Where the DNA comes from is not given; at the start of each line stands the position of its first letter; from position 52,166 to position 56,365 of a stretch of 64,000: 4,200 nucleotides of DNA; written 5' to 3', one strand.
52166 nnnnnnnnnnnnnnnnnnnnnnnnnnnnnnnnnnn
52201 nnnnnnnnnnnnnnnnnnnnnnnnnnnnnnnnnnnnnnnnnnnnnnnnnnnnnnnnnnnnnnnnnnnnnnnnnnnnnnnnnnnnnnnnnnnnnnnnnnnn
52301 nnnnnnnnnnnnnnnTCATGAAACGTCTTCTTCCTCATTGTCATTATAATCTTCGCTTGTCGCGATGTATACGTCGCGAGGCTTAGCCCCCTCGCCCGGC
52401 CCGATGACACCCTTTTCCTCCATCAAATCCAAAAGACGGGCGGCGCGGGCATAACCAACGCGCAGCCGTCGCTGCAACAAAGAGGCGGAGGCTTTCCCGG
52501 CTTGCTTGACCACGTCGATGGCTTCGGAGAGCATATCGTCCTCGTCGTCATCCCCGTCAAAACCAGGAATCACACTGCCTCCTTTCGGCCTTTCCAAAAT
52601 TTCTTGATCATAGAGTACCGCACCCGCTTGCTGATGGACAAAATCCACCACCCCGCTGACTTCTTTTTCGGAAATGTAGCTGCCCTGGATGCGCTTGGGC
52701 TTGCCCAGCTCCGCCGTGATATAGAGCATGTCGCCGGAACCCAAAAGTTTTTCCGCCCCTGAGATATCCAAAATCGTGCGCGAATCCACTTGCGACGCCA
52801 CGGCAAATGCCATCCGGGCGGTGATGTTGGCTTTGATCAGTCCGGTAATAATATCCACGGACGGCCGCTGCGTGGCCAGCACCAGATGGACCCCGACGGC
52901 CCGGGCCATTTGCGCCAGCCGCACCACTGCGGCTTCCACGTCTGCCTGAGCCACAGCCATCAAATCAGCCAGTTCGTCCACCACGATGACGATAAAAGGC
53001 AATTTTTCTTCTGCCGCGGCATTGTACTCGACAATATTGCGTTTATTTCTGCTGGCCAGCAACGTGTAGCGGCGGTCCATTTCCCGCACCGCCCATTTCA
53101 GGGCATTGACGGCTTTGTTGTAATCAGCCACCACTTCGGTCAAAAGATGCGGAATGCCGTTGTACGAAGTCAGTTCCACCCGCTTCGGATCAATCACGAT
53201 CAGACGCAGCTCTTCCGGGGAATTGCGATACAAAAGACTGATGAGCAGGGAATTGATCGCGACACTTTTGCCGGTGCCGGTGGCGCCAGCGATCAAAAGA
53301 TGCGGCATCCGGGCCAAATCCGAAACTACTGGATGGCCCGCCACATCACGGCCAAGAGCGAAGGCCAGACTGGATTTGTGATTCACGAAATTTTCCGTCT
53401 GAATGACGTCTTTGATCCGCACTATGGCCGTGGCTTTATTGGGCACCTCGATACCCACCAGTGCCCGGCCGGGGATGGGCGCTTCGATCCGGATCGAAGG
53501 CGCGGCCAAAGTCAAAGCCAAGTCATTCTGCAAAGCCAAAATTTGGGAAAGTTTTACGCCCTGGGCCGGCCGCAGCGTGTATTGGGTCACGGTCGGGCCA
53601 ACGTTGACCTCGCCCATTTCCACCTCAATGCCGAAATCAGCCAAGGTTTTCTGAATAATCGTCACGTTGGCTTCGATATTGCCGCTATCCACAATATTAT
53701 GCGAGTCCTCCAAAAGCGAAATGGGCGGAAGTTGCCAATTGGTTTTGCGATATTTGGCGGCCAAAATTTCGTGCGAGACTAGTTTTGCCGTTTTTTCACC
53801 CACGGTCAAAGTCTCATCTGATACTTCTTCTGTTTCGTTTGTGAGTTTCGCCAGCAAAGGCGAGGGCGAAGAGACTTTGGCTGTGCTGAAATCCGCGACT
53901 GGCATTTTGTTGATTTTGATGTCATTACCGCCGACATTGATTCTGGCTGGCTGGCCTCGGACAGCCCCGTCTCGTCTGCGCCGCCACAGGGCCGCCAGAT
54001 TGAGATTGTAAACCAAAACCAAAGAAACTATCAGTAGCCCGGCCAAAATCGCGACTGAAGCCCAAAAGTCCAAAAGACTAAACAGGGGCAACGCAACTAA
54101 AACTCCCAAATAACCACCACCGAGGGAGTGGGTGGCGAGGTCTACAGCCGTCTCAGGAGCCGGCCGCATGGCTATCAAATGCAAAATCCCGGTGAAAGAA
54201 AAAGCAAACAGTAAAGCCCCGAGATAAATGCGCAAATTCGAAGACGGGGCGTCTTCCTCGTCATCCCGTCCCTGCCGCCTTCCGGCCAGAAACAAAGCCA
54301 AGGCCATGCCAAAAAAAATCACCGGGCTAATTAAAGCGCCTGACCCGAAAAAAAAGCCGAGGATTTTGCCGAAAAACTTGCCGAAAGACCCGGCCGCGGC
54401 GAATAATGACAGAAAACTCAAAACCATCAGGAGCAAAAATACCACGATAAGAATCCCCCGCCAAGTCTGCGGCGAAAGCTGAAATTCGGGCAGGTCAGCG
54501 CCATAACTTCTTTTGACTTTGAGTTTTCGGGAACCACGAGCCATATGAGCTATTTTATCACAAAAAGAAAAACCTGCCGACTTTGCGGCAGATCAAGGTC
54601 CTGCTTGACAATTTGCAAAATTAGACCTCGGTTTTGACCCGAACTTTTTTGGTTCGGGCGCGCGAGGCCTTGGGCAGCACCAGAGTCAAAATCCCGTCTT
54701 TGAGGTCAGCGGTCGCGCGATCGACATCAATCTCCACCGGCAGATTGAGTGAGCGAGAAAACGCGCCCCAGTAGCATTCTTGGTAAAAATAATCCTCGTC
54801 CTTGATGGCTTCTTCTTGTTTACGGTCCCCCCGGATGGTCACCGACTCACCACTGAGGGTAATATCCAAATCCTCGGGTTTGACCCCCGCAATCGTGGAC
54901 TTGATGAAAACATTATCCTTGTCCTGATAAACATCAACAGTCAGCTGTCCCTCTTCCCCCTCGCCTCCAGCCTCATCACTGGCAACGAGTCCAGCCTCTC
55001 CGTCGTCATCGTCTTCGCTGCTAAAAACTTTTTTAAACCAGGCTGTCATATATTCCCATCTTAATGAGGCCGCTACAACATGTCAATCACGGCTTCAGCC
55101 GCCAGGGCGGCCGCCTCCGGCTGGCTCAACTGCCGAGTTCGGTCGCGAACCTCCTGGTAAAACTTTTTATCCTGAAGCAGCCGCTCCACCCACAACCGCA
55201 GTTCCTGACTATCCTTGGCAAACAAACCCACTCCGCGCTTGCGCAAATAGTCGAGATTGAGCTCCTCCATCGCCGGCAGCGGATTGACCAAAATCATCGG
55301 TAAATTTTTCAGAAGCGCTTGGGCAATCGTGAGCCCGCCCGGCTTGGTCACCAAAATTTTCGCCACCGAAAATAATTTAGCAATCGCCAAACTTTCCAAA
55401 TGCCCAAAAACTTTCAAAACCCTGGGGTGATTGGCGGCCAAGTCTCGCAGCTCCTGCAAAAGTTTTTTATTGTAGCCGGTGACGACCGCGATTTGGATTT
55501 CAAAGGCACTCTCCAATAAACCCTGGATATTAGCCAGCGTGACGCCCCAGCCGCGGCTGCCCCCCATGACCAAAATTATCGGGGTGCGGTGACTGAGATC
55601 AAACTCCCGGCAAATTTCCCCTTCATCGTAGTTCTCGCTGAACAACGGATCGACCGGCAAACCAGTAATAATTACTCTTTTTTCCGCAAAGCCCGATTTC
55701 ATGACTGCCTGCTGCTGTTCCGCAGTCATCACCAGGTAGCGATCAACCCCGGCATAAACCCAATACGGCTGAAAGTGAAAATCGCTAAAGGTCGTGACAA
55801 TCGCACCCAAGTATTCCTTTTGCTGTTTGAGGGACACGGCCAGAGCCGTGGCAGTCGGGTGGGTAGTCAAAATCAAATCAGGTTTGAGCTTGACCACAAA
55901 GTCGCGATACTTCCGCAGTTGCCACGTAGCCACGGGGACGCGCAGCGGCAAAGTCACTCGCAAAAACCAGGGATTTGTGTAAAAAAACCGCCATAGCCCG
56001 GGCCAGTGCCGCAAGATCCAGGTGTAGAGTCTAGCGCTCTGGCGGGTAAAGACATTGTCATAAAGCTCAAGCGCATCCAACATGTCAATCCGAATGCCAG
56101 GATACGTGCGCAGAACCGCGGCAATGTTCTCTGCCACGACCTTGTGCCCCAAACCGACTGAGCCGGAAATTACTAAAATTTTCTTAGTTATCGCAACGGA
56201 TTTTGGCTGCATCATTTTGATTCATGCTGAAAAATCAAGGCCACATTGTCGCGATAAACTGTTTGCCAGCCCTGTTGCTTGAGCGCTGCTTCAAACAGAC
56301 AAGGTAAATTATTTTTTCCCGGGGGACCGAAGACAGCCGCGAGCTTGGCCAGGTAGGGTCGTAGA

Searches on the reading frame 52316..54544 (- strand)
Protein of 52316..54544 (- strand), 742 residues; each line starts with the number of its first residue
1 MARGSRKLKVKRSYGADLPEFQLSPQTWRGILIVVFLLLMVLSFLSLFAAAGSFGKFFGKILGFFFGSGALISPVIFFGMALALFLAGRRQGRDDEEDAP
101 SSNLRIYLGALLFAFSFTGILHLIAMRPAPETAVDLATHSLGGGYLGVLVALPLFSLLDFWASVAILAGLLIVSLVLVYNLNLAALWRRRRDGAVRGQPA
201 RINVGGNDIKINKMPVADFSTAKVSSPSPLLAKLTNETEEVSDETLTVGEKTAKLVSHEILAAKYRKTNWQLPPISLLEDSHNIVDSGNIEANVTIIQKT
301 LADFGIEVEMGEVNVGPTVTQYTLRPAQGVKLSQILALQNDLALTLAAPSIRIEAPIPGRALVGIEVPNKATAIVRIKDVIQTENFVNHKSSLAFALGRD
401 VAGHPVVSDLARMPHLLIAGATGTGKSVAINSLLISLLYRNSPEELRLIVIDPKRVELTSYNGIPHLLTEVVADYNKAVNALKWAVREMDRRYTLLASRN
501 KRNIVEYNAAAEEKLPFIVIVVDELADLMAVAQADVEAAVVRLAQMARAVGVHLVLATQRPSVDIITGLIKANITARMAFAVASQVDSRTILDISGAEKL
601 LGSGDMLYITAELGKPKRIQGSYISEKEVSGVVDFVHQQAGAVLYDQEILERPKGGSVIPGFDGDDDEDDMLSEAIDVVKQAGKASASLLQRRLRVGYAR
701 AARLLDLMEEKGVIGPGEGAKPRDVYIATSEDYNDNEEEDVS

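Call 7: search_protein_families(library=pfam, proteins=[window:52316-54544:-], max_evalue=0.01)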
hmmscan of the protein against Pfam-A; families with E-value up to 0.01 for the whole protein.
window:52316-54544:- (742 aa): 10 families
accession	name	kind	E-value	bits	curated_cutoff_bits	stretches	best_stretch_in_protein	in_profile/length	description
PF01580.24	FtsK_SpoIIIE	-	2.3e-60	204.2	24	1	377-563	2-221/221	FtsK/SpoIIIE family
PF17854.6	FtsK_alpha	-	2.4e-30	105.1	22.9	1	272-369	1-101/101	FtsK alpha domain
PF09397.16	FtsK_gamma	-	2.9e-25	88.2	30.6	1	667-727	2-62/63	Ftsk gamma domain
PF01935.23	DUF87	-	3.1e-05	24.6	23.2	1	405-544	13-119/220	Helicase HerA, central domain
PF20703.3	nSTAND1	-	4.4e-05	23.7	27.1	1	397-558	17-159/379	Novel STAND NTPase 1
PF13491.11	FtsK_4TM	-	9.4e-05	22.6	23.1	1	50-187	46-167/171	4TM region of DNA translocase FtsK/SpoIIIE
PF13401.12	AAA_22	-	0.00014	22.6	27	1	415-560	7-124/130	AAA domain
PF12846.13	AAA_10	-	0.00063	19.3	27.5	0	412-456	20-60/362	AAA-like domain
PF13191.12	AAA_16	-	0.00091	20.2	32.6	1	412-533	23-149/167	AAA ATPase domain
PF10412.15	TrwB_AAD_bind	-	0.0023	17.3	20.5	0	413-453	15-51/387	Type IV secretion-system coupling protein DNA-binding domain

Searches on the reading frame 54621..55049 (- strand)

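Call 7: search_protein_families(library=pfam, proteins=[window:54621-55049:-], max_evalue=0.01)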
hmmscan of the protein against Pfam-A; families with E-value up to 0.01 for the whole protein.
window:54621-55049:- (142 aa): 2 families
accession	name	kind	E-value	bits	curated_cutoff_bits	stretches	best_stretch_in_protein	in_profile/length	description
PF00011.27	HSP20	-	1.4e-18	67.3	20.8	1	40-137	2-97/102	Hsp20/alpha crystallin family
PF04969.22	CS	-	1.8e-05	26.1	21.3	1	38-127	3-78/78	CS domain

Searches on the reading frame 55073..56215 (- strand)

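Call 7: search_protein_families(library=pfam, proteins=[window:55073-56215:-], max_evalue=0.01)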
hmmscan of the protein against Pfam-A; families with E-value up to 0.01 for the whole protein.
window:55073-56215:- (380 aa): 3 families
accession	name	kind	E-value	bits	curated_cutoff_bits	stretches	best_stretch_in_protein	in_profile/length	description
PF06925.17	MGDG_synth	-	1.1e-20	74.9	25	1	24-188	1-169/169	Monogalactosyldiacylglycerol (MGDG) synthase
PF04101.22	Glyco_tran_28_C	-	7e-05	23.4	22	1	213-352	1-146/166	Glycosyltransferase family 28 C-terminal domain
PF02350.25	Epimerase_2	-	0.0036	16.7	30.6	0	160-310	126-284/347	UDP-N-acetylglucosamine 2-epimerase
